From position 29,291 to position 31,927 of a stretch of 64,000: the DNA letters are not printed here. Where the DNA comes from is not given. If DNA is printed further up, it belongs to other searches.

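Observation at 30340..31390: C5-cytosine MTase variable region holds about 10 tandem 30-38 aa repeat units, possibly a multispecific MTase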

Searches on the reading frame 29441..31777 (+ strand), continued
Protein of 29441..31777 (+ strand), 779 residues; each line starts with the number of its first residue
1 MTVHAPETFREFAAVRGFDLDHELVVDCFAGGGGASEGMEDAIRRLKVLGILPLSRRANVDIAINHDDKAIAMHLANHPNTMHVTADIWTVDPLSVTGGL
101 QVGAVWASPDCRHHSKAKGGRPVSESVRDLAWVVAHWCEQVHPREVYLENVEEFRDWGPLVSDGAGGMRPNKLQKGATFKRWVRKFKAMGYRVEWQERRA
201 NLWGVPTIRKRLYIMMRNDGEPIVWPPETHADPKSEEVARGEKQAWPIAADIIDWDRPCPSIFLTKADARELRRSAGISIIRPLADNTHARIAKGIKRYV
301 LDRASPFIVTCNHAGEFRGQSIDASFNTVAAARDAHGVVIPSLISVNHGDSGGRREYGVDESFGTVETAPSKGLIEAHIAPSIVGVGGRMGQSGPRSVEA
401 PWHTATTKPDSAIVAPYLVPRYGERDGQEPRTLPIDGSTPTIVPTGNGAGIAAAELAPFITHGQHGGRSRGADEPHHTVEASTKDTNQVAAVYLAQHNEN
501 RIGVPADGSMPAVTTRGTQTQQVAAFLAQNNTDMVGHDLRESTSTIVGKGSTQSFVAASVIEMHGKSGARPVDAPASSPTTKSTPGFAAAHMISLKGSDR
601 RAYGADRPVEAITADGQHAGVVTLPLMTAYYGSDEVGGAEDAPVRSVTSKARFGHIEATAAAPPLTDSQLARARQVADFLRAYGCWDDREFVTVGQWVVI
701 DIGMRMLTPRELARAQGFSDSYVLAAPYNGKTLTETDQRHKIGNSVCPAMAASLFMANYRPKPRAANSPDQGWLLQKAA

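Call 42: find_encoding_contigs(protein=P0044, flank=6000, max_places=2)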
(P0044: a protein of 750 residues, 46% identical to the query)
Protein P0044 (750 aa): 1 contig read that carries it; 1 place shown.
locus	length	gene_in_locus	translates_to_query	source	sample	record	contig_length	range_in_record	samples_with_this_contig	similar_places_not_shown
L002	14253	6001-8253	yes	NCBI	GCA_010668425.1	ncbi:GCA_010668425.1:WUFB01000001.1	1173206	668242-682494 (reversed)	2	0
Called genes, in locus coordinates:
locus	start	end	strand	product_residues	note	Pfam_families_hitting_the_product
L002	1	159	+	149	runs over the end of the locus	PF06892:Phage_CP76 (weak)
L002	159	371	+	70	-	-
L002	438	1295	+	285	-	PF20188:DUF6551 (faint)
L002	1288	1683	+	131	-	PF00486:Trans_reg_C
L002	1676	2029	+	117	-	PF00486:Trans_reg_C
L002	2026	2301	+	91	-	-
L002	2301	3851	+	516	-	-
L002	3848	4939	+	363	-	PF01507:PAPS_reduct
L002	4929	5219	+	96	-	-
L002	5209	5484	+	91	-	-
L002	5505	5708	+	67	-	-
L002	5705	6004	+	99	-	-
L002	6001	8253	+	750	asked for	PF00145:DNA_methylase (faint)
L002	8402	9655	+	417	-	PF13730:HTH_36 (weak)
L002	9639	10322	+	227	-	PF02357:NusG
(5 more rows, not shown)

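Call 43: find_encoding_contigs(protein=P0062, flank=6000, max_places=2)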
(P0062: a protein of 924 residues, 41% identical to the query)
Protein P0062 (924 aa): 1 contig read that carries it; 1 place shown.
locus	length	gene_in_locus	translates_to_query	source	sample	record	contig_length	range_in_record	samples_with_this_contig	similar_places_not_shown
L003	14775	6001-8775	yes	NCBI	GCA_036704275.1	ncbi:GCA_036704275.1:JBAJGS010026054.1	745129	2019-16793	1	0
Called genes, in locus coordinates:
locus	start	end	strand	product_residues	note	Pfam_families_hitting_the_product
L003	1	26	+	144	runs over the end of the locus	PF07811:TadE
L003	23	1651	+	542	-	PF13400:Tad, PF09977:Tad_C (weak), PF26942:DUF8293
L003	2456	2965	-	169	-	-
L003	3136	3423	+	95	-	-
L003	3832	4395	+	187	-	-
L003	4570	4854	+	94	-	-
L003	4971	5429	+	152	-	-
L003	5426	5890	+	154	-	-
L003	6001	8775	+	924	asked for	PF00145:DNA_methylase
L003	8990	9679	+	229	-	PF04964:Flp_Fap (weak)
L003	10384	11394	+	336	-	PF19419:DUF5983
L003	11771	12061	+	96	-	-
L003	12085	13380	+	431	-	PF14338:Mrr_N, PF01555:N6_N4_Mtase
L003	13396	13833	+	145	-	-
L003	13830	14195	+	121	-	-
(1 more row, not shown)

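Call 44: predict_structure(alignment_id=A1)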
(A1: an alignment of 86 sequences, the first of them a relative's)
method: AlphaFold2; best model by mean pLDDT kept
length: 779 residues; sequences in the alignment: 86
mean_pLDDT: 65.0   pTM: 0.60
mean pLDDT of the five models: 65.0, 64.4, 64.2, 63.2, 61.5
residues with pLDDT >= 90: 305; 70-90: 82; 50-70: 45; < 50: 347
segments of 3 or more residues with pLDDT < 50: 1-3, 311-317, 323-426, 428-594, 596-599, 601-637, 640-644, 646-660, 777-779
pLDDT, mean of each block of 10 residues (from residue 1): 69 94 92 93 97 94 96 97 93 94 91 60 71 94 96 88 86 92 97 97 90 95 97 95 91 87 95 91 91 93 74 46 44 33 33 41 35 25 27 32 29 25 38 38 29 26 31 33 24 25 36 31 33 39 36 35 32 36 32 46 47 41 43 47 46 45 81 97 96 90 92 95 97 94 92 97 60 51
secondary structure, 60 per line:
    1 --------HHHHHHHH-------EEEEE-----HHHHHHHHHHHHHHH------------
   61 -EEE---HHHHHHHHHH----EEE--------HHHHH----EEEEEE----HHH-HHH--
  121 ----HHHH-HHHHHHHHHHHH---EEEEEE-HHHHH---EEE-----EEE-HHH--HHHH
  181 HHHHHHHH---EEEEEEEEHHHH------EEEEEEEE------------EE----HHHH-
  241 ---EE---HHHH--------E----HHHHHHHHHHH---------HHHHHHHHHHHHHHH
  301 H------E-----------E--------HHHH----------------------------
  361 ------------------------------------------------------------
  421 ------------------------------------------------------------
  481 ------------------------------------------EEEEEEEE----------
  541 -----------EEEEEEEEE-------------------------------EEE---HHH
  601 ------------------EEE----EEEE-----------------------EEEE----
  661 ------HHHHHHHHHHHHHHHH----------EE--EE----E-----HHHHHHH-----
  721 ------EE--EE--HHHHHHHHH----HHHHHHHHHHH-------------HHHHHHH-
elements in order (helices of 4 or more, strands of 3 or more residues): H9-16 E24-28 H34-48 E62-64 H68-77 E82-84 H93-97 E102-107 H125-128 H130-141 E145-150 H152-156 E160-162 E168-170 H177-188 E192-199 H200-203 E210-217 H236-239 H249-252 H266-276 H286-301 H329-332 E523-530 E552-560 E592-594 E619-621 E626-629 E653-656 H667-682 H709-715 H735-743 H748-758 H772-778

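Call 65: predict_structure(alignment_id=A3)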
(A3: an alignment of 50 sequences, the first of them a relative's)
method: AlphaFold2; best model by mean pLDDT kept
length: 523 residues; sequences in the alignment: 50
mean_pLDDT: 79.6   pTM: 0.76
mean pLDDT of the five models: 79.6, 78.2, 77.0, 76.7, 75.0
residues with pLDDT >= 90: 285; 70-90: 88; 50-70: 49; < 50: 101
segments of 3 or more residues with pLDDT < 50: 293-299, 307-332, 337-378, 381-400
pLDDT, mean of each block of 10 residues (from residue 1): 83 93 98 95 97 97 96 93 95 63 67 91 96 89 88 91 96 98 94 95 97 94 92 84 93 92 87 92 78 46 48 36 35 49 46 33 36 44 45 45 81 96 95 88 92 95 96 94 94 98 74 57 50
secondary structure, 60 per line:
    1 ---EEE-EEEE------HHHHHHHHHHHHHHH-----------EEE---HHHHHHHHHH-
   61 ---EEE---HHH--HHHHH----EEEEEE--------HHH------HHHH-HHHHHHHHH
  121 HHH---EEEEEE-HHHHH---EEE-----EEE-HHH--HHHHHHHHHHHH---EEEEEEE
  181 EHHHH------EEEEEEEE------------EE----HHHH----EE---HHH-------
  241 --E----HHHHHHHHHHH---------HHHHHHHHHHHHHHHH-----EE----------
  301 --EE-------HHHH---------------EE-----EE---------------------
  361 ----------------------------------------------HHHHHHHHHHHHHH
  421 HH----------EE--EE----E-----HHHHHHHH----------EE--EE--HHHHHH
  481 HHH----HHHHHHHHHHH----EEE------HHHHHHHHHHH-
elements in order: E4-6 E8-11 H18-32 E44-46 H50-59 E64-66 H75-79 E84-89 H107-110 H112-123 E127-132 H134-138 E142-144 E150-152 H159-170 E174-181 H182-185 E192-199 H218-221 H248-258 H268-283 H312-315 H407-422 H449-456 H475-483 H488-498 E503-505 H512-522

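Call 67: get_annotated_region(hit=H8, flank=3000)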
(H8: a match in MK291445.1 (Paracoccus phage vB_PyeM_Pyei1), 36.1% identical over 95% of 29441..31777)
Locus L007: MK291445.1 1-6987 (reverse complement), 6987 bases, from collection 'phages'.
description: Paracoccus phage vB_PyeM_Pyei1, complete genome.
organism: Paracoccus phage vB_PyeM_Pyei1 (NCBI taxid 2500566)
taxonomy: Viruses; Duplodnaviria; Heunggongvirae; Uroviricota; Caudoviricetes
host: Paracoccus yeei CCUG 32053; source: -; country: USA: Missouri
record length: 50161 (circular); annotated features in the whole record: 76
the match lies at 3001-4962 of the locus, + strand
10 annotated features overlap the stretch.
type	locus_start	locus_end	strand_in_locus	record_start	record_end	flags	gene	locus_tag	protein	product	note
CDS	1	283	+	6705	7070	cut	-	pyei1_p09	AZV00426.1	endonuclease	-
CDS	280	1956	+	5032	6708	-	-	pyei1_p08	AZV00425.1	helicase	-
CDS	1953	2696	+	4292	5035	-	-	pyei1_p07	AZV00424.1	EaA-like protein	-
CDS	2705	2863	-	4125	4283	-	-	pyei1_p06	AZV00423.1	chaperone protein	chaperone protein DnaJ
CDS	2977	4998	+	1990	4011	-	-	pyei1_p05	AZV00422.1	DNA (cytosine-5-)-methyltransferase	-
CDS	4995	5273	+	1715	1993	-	-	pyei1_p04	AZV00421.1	hypothetical protein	-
CDS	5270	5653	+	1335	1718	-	-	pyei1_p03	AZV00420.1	hypothetical protein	-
CDS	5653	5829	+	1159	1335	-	-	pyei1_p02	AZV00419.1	hypothetical protein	-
CDS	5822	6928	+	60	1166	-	-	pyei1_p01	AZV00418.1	integrase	tyrosine recombinase XerC/XerD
misc_feature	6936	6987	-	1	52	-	-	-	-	-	attachment site in tRNA-Pro(TGG)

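Call 68: get_annotated_region(hit=H17, flank=3000)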
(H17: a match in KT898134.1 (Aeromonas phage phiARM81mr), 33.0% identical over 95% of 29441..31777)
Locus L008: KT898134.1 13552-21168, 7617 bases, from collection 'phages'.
description: Aeromonas phage phiARM81mr, complete genome.
organism: Aeromonas phage phiARM81mr (NCBI taxid 1754209)
taxonomy: Viruses; Duplodnaviria; Heunggongvirae; Uroviricota; Caudoviricetes
host: Aeromonas sp. ARM81; source: wastewater treatment plant; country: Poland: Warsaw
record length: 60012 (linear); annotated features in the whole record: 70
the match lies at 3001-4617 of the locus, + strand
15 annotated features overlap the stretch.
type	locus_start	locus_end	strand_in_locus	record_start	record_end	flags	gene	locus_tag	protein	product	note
CDS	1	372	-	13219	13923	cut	-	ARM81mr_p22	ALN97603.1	hypothetical protein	-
CDS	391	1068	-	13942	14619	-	-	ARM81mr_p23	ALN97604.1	CI repressor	XRE transcriptional regulator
CDS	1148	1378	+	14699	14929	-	-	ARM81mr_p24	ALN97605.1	Cro transcriptional regulator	-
CDS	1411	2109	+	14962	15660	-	-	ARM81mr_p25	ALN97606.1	antirepressor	DNA binding domain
CDS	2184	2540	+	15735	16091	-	-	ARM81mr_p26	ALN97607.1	hypothetical protein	-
CDS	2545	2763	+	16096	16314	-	-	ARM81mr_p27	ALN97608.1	hypothetical protein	-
CDS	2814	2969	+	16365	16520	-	-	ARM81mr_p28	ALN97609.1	hypothetical protein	-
CDS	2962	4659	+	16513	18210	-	-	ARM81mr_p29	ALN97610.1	C-5 cytosine-specific DNA methylase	-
CDS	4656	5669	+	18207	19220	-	-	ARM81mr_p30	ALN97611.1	replication protein O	-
CDS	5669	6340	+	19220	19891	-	-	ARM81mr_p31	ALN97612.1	replication protein P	-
CDS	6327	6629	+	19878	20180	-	-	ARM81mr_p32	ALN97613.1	hypothetical protein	-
CDS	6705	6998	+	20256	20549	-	-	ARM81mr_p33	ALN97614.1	hypothetical protein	-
CDS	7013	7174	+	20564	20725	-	-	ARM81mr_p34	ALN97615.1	hypothetical protein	-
CDS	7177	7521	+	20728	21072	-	-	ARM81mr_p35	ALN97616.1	hypothetical protein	-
CDS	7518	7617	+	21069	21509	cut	-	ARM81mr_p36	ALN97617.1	NinB DNA recombination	-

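Call 69: get_annotated_region(hit=H1, flank=2500)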
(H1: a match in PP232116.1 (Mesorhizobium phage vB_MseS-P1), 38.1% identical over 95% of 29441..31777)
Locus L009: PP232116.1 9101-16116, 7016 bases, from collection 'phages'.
description: Mesorhizobium phage vB_MseS-P1, complete genome.
organism: Mesorhizobium phage vB_MseS-P1 (NCBI taxid 3120101)
taxonomy: Viruses
host: Mesorhizobium sediminum CBW1107-2; source: -; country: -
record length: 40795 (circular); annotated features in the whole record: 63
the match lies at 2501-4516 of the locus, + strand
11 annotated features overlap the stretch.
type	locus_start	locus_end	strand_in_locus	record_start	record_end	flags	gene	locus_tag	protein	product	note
CDS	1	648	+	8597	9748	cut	-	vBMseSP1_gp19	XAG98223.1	N6-adenosine-specific RNA methylase IME4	-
CDS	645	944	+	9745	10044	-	-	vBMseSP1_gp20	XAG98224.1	hypothetical protein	-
CDS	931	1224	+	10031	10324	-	-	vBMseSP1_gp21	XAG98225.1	repressor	-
CDS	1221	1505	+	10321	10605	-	-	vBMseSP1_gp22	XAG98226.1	hypothetical protein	-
CDS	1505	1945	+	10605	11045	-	-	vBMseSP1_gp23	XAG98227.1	chromosomal replication initiation factor DnaA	-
CDS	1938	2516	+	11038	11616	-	-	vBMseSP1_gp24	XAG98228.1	hypothetical protein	-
CDS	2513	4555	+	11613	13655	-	-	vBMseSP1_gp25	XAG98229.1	site-specific DNA-cytosine methylase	-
CDS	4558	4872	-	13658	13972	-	-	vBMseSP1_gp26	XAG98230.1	DUF982 domain-containing protein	-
CDS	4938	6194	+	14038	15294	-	-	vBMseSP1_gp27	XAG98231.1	DNA replication initiation protein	-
CDS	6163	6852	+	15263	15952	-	-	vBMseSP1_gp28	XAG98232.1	transcription termination/antitermination factor NusG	-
CDS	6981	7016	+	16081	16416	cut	-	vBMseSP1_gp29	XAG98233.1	HNH nuclease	-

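Call 70: get_annotated_region(hit=H9, flank=500)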
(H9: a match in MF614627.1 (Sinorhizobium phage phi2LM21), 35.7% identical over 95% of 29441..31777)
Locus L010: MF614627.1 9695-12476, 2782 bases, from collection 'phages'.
description: Sinorhizobium phage phi2LM21, complete genome.
organism: Sinorhizobium phage phi2LM21 (NCBI taxid 2029632)
taxonomy: Viruses; Duplodnaviria; Heunggongvirae; Uroviricota; Caudoviricetes
host: Sinorhizobium sp. LM21; source: -; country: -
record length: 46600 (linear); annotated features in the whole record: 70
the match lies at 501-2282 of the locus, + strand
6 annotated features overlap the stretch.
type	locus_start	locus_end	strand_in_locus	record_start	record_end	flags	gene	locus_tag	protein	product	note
CDS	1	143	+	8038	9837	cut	-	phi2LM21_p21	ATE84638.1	CcrM-like DNA methyltransferase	-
CDS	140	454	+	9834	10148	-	-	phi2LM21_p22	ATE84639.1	hypothetical protein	-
CDS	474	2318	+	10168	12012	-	-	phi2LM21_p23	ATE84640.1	putative C-5 cytosine-specific DNA methylase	-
CDS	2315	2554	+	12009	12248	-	-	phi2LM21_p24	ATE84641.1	hypothetical protein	-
CDS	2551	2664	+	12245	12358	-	-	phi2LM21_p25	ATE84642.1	hypothetical protein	-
CDS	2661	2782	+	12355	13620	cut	-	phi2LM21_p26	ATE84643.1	helix-turn-helix domain-containing protein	putative replication initiation protein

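Call 71: get_annotated_region(hit=H27, flank=500)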
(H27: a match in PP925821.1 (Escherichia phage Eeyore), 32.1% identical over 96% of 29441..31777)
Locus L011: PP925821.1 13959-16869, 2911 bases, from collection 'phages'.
description: Escherichia phage Eeyore, complete genome.
organism: Escherichia phage Eeyore (NCBI taxid 3233693)
taxonomy: Viruses
host: Escherichia coli; source: river water; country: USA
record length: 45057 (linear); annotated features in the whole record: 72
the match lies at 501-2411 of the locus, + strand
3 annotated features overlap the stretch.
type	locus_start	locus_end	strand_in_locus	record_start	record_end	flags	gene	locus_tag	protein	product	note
CDS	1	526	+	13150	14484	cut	-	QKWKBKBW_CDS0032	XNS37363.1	phosphoadenosine phosphosulfate reductase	-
CDS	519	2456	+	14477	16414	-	-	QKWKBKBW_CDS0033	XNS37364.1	DNA methyltransferase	-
CDS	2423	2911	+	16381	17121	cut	-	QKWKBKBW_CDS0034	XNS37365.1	anti-repressor Ant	-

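Call 72: get_annotated_region(hit=H7, flank=500)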
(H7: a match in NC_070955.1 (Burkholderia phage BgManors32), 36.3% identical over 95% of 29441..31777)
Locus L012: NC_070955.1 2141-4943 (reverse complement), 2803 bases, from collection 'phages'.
description: Burkholderia phage BgManors32, complete genome.
organism: Burkholderia phage BgManors32 (NCBI taxid 2894335)
taxonomy: Viruses; Duplodnaviria; Heunggongvirae; Uroviricota; Caudoviricetes; Bigmanorsvirus; Bigmanorsvirus bgmanors32
host: Burkholderia gladioli; source: sewage sample; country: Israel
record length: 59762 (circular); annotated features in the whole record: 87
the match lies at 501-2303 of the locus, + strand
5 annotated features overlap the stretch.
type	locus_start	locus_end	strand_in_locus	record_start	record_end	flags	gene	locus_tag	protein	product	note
CDS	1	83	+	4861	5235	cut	-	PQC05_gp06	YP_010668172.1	hypothetical protein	-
CDS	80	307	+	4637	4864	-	-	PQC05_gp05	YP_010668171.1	hypothetical protein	-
CDS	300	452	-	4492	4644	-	-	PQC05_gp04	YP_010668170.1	hypothetical protein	-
CDS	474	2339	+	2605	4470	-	-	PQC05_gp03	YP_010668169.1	C-5 cytosine-specific DNA methylase family protein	-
CDS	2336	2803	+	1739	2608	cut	-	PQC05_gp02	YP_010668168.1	hypothetical protein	-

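Call 91: find_encoding_contigs(protein=P0002, flank=4000, max_places=1)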
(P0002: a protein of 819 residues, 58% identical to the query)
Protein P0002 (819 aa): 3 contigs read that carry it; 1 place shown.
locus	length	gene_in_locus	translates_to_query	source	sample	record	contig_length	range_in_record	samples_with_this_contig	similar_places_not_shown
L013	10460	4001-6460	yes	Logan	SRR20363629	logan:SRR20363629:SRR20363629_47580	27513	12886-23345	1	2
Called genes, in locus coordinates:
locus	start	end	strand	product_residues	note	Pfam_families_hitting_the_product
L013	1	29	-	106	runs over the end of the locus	-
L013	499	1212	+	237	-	PF05063:MT-A70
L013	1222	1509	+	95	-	PF00216:Bac_DNA_binding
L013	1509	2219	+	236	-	-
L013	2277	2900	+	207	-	-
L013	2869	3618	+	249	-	PF07750:GcrA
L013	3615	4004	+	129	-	-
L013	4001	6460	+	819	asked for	PF00145:DNA_methylase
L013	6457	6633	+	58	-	-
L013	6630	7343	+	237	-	PF01555:N6_N4_Mtase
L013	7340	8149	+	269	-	-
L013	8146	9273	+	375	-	PF01807:Zn_ribbon_DnaG, PF23639:DUF7146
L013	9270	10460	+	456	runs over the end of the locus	PF00772:DnaB, PF03796:DnaB_C, PF06745:ATPase (weak), PF13481:AAA_25 (weak)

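Call 92: find_encoding_contigs(protein=P0006, flank=4000, max_places=1)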
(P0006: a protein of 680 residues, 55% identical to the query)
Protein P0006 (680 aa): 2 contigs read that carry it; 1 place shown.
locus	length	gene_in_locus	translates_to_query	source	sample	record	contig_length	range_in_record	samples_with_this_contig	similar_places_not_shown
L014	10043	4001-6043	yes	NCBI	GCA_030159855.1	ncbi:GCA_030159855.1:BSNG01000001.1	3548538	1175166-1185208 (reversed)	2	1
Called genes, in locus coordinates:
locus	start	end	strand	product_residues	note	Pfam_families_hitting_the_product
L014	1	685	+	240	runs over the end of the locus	-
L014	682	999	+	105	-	-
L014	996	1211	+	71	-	-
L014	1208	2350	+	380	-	PF01555:N6_N4_Mtase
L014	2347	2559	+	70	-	-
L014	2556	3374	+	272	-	PF20188:DUF6551 (weak)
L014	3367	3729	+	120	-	PF00486:Trans_reg_C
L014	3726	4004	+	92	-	-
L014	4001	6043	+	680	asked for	PF00145:DNA_methylase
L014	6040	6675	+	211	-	PF26915:Phage_P4_cII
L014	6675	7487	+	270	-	PF23872:DUF7227 (faint)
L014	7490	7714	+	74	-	-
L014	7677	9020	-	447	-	PF00589:Phage_integrase (weak)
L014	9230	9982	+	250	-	PF08032:SpoU_sub_bind, PF00588:SpoU_methylase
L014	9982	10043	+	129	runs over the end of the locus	-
